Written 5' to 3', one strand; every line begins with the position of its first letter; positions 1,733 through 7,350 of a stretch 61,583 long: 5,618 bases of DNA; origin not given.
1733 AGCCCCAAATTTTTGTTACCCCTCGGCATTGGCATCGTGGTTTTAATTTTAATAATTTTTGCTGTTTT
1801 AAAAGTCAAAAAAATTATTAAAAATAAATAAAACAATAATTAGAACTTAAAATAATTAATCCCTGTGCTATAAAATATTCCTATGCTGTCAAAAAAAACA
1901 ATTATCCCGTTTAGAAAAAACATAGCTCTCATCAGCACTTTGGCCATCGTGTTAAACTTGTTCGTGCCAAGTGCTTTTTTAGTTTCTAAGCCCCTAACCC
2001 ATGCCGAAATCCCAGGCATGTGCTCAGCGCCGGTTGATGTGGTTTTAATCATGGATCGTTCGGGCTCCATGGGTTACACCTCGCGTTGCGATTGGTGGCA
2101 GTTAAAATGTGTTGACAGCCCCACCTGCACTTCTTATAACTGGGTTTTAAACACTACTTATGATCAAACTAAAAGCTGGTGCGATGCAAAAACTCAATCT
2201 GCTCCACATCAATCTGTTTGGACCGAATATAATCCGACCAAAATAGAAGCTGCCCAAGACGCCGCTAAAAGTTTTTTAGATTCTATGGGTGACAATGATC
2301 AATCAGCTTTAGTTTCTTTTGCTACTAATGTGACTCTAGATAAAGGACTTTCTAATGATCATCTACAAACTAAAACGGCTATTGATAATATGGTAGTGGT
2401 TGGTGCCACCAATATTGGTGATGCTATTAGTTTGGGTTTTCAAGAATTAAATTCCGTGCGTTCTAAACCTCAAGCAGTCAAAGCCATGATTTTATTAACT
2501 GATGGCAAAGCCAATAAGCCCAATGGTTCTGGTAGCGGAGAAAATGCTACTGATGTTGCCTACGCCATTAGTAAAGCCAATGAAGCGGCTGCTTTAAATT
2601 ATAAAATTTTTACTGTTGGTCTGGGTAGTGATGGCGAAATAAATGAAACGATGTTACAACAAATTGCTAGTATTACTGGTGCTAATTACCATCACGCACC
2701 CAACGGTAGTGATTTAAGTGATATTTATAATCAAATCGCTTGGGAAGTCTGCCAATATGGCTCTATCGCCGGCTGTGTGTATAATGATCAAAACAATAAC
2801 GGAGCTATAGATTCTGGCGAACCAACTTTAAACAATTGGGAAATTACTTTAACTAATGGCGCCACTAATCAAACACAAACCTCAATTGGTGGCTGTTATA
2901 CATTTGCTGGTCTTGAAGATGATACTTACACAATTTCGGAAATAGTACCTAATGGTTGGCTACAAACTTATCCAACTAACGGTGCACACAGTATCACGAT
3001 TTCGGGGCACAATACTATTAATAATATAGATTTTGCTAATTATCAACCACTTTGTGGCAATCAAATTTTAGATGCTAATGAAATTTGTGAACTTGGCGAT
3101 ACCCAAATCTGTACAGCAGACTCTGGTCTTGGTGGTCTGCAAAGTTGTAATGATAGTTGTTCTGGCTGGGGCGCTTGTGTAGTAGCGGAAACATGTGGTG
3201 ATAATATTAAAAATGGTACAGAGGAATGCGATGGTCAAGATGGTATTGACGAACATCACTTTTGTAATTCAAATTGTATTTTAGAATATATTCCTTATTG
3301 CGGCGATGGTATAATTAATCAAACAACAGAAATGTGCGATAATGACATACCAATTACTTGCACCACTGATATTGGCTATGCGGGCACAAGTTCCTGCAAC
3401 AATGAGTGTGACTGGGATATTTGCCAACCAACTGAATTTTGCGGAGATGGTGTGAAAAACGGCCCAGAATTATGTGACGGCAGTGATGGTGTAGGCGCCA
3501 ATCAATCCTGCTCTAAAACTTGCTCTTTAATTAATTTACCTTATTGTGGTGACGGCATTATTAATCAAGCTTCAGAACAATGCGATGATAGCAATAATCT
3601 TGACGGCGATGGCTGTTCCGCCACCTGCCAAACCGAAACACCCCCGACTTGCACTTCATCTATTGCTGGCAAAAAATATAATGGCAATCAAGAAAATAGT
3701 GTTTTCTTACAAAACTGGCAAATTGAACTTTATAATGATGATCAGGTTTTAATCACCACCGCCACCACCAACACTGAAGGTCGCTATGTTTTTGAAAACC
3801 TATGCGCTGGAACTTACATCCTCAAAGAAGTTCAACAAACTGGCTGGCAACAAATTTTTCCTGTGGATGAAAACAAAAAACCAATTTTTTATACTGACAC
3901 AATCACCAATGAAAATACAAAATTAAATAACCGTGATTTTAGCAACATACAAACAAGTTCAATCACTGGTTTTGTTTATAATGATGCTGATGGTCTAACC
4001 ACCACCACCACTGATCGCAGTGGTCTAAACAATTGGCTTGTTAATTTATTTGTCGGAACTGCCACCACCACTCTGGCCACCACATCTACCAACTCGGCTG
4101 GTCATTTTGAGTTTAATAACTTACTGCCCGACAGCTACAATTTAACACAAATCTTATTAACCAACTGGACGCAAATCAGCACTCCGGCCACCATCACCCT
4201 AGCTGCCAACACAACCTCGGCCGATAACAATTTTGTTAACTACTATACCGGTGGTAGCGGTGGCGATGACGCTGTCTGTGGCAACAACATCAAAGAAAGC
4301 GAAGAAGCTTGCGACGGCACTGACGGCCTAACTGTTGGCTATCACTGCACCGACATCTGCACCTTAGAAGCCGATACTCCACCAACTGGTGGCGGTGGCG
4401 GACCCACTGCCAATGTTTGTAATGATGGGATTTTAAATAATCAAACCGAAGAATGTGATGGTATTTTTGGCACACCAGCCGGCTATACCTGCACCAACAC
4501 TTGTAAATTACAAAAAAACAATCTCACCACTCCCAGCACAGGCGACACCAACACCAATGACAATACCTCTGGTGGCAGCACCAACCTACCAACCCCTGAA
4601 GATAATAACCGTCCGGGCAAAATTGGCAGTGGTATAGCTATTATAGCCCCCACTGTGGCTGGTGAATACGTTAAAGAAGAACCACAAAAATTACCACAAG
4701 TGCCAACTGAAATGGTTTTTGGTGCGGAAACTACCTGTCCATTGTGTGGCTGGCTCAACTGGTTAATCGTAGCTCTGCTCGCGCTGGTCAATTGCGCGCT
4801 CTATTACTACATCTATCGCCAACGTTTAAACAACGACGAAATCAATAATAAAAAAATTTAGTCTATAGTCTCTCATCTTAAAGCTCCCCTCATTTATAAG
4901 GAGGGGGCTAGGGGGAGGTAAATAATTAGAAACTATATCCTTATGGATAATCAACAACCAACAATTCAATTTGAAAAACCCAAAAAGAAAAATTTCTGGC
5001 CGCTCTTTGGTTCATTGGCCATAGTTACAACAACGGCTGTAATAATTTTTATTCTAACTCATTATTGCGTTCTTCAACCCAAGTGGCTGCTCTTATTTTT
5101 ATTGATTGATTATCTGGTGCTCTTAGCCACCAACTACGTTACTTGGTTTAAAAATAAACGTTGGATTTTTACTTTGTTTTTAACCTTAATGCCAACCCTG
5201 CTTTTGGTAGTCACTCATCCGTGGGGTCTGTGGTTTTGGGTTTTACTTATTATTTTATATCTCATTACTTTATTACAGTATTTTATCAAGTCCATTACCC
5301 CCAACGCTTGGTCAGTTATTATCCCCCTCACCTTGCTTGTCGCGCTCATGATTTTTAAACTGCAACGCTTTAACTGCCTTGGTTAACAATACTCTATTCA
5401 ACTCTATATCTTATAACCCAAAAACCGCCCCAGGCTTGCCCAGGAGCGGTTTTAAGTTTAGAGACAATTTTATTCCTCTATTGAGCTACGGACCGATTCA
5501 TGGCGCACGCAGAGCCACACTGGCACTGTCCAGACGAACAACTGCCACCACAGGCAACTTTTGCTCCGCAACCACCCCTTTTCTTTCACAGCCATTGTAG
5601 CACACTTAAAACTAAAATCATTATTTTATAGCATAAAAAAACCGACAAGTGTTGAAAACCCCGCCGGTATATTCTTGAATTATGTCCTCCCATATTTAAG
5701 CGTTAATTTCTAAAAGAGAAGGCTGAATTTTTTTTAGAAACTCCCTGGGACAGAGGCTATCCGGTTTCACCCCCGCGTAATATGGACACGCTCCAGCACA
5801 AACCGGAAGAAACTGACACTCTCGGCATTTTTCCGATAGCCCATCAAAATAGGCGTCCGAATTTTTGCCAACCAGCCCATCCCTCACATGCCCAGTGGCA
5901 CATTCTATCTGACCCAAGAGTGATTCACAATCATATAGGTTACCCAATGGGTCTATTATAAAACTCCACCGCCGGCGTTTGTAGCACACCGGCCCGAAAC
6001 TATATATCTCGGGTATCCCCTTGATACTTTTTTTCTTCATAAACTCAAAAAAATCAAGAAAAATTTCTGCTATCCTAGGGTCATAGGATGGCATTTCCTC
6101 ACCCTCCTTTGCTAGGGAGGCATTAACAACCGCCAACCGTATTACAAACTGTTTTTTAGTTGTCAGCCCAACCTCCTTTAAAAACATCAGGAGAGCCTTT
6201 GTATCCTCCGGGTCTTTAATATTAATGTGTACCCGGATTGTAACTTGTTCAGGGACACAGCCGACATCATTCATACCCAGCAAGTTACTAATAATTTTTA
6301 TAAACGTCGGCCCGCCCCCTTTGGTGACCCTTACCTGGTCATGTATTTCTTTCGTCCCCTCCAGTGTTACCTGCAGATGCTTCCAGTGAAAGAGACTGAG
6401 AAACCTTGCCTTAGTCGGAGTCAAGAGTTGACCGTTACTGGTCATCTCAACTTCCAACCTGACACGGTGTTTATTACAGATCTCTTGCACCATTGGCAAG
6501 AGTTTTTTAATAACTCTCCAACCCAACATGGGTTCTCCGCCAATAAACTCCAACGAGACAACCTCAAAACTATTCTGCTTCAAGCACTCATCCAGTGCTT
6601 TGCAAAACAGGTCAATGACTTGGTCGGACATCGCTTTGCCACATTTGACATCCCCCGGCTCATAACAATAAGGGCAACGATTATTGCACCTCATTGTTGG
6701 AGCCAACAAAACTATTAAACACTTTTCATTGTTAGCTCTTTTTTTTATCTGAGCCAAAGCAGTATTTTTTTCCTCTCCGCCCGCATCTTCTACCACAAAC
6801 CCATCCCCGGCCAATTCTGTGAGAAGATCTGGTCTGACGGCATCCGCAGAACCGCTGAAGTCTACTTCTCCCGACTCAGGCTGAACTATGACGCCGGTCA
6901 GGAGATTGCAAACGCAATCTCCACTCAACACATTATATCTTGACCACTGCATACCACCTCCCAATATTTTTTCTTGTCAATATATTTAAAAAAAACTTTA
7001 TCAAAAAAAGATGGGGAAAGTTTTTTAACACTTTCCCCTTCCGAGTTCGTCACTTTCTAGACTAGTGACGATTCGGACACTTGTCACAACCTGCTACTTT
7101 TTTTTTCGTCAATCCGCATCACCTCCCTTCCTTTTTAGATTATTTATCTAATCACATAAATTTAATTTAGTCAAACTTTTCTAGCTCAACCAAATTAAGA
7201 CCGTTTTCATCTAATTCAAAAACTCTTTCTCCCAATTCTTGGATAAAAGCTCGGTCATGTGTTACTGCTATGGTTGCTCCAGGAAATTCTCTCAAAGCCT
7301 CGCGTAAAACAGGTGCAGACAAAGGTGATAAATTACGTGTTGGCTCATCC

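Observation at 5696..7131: Candidate minimal RiPP-like cassette: SD-led 16-codon Cys micro-ORF, terminator, then radical SAM/SPASM enzyme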

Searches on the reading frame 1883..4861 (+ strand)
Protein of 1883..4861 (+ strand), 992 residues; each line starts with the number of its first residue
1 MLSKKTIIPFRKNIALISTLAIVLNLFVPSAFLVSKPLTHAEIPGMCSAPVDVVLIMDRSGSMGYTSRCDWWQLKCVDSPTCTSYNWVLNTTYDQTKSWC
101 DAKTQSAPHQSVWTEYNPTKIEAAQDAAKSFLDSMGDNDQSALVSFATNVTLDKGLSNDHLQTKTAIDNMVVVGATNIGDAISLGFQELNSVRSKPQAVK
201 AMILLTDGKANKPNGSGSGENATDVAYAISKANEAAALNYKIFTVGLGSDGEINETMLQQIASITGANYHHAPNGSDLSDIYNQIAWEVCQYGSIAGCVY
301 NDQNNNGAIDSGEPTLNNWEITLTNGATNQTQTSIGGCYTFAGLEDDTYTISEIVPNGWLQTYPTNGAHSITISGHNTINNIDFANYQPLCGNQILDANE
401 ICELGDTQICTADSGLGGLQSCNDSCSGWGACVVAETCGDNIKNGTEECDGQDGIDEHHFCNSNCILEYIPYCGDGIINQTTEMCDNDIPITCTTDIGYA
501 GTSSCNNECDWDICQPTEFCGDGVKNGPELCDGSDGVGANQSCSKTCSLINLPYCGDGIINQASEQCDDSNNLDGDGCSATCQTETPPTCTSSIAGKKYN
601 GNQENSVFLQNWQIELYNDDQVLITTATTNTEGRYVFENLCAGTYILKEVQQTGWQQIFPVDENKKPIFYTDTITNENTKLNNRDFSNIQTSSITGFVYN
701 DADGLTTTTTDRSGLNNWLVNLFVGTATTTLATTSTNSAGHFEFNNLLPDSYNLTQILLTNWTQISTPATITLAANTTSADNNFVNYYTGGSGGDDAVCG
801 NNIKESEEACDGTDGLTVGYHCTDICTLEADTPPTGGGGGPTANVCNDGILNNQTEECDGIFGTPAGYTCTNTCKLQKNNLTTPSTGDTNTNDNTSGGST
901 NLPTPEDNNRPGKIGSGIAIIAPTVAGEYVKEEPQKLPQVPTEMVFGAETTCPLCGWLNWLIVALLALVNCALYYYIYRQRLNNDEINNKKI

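Call 4: search_protein_families(library=pfam, proteins=[window:1883-4861:+], max_evalue=0.01)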
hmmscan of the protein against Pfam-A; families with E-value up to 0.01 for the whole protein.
window:1883-4861:+ (992 aa): 11 families
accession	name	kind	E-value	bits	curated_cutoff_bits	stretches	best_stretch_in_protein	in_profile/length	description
PF17210.9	SdrD_B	-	4.1e-21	75.7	29.7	3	294-374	2-85/112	SdrD B-like domain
PF00092.34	VWA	-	7.7e-15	56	23.8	1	118-284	14-174/174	von Willebrand factor type A domain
PF13519.12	VWA_2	-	4.5e-12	47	27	1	115-208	15-106/107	von Willebrand factor type A domain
PF13620.12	CarboxypepD_reg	-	5.5e-12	46.3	32.3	1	609-647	14-52/82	Carboxypeptidase regulatory-like domain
PF17802.7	SpaA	-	6.2e-12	45.9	23.1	1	596-652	5-61/91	Prealbumin-like fold domain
PF13768.12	VWA_3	-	8.6e-07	29.6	27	1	122-270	18-154/155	von Willebrand factor type A domain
PF13948.11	DUF4215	-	3.8e-06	27.5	27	1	543-583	13-47/47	Domain of unknown function (DUF4215)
PF13715.12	CarbopepD_reg_2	-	0.00035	21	32.2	0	626-656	27-56/88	CarboxypepD_reg-like domain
PF23193.1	NOMO_3rd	-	0.0011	19.5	27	0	617-648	52-83/120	NOMO third transthyretin-like domain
PF11974.14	bMG3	-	0.0017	18.7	34.9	0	610-640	29-59/103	Bacterial alpha-2-macroglobulin MG3 domain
PF09430.16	EMC7_beta-sandw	-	0.0097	16.5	26.6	0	609-648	7-44/122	ER membrane protein complex subunit 7, beta-sandwich domain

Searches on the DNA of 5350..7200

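Call 11: search_rna_families(source=window, start=5350, end=7200, threshold=evalue, max_evalue=10)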
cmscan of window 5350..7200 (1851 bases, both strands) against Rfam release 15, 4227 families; matches with E-value up to 10: 5.
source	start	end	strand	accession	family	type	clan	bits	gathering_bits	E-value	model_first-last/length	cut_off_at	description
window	6019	6066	+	RF02584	KRAS_3UTR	Cis-reg;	-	27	49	1.8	1-49/49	no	KRAS 3' UTR cis-regulatory element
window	6412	6460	-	RF03897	mir-4077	Gene; miRNA;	-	25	83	0.14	1-56/56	no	mir-4077 microRNA precursor family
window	5386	5468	-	RF02429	SpF14_sRNA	Gene; sRNA;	-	20.3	100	8.3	1-120/120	no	Streptococcus sRNA SpF14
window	6017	6080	-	RF00202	snoR66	Gene; snRNA; snoRNA; CD-box;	-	17.1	43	3.5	1-76/76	no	Small nucleolar RNA R66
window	5670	5733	-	RF00736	mir-320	Gene; miRNA;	-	16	55.5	3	1-76/76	no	mir-320 microRNA precursor family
